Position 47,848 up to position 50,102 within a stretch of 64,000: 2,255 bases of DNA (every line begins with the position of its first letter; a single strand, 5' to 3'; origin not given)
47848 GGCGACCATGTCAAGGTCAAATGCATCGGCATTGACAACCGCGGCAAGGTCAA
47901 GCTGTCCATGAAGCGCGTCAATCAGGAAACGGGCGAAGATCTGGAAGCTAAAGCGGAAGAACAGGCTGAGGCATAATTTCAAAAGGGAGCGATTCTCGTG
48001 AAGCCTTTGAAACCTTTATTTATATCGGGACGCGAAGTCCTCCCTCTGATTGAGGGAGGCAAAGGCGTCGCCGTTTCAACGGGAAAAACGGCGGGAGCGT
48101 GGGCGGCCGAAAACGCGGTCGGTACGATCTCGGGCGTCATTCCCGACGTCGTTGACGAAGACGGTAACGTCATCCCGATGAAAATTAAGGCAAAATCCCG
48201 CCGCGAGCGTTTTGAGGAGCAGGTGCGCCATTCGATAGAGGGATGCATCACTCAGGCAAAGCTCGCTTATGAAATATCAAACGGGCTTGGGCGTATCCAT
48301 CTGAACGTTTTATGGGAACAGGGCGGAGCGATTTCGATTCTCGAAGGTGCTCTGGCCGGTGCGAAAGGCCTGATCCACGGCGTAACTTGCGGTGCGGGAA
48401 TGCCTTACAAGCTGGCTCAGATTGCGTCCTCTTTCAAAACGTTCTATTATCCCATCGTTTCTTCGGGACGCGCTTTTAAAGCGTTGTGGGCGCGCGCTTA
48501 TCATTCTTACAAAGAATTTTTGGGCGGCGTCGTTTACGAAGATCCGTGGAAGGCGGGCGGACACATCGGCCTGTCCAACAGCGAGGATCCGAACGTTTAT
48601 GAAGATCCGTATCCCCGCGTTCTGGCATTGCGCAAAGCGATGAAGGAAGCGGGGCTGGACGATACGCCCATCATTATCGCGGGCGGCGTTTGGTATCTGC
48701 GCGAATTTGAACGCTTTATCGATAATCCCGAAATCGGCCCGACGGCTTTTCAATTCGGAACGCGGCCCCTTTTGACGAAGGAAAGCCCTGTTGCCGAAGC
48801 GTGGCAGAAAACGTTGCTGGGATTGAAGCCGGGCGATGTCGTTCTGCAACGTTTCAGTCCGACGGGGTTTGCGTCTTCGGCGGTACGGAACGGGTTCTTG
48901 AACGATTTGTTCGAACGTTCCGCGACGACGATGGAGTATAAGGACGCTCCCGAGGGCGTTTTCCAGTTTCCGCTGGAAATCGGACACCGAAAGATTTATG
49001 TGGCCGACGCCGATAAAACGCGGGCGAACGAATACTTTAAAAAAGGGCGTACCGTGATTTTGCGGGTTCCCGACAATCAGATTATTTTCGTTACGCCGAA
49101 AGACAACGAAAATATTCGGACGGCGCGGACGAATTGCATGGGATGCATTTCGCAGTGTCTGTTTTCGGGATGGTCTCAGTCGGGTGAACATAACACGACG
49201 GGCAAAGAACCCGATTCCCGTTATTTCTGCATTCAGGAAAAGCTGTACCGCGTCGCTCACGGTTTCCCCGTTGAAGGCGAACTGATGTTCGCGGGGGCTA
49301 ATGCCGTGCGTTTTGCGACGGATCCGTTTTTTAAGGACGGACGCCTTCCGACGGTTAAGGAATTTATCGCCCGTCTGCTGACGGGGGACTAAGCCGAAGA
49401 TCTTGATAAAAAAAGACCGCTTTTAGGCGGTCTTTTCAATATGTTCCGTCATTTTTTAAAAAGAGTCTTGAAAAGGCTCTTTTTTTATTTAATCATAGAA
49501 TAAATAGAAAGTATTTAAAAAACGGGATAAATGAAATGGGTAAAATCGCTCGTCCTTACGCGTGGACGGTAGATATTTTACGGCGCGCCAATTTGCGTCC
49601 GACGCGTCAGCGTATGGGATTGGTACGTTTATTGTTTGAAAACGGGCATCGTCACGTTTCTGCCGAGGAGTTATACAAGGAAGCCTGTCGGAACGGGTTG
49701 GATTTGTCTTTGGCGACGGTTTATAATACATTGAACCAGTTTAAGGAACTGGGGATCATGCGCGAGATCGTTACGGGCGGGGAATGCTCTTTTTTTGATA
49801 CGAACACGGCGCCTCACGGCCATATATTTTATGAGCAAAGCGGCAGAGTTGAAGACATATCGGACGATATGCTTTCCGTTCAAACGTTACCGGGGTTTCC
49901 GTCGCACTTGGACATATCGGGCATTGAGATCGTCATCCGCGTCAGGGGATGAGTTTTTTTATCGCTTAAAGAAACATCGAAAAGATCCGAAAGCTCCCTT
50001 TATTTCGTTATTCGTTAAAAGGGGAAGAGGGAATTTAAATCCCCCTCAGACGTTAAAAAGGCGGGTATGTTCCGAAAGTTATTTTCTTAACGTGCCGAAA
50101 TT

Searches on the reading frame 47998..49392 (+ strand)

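Call 12: search_protein_families(library=pfam, proteins=[window:47998-49392:+], max_evalue=0.01)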
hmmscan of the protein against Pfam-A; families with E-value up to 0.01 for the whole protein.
window:47998-49392:+ (464 aa): 1 family
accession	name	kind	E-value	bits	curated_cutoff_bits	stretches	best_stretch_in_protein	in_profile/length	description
PF03060.21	NMO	-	2.2e-07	31.1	28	1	185-318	166-285/331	Nitronate monooxygenase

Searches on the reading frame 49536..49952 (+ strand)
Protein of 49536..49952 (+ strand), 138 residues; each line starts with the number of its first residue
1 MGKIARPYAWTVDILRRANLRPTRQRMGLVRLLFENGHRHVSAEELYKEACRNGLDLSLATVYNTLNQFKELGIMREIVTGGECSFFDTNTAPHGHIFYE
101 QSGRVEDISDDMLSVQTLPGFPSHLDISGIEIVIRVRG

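Call 12: search_protein_families(library=pfam, proteins=[window:49536-49952:+], max_evalue=0.01)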
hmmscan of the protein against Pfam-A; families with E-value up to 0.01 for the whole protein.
window:49536-49952:+ (138 aa): 2 families
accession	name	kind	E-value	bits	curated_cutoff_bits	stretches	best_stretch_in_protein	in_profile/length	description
PF01475.25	FUR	-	1.2e-22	80.8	23.1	1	18-114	2-99/121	Ferric uptake regulator family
PF12840.13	HTH_20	-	0.0014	19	27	1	26-77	6-50/51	Helix-turn-helix domain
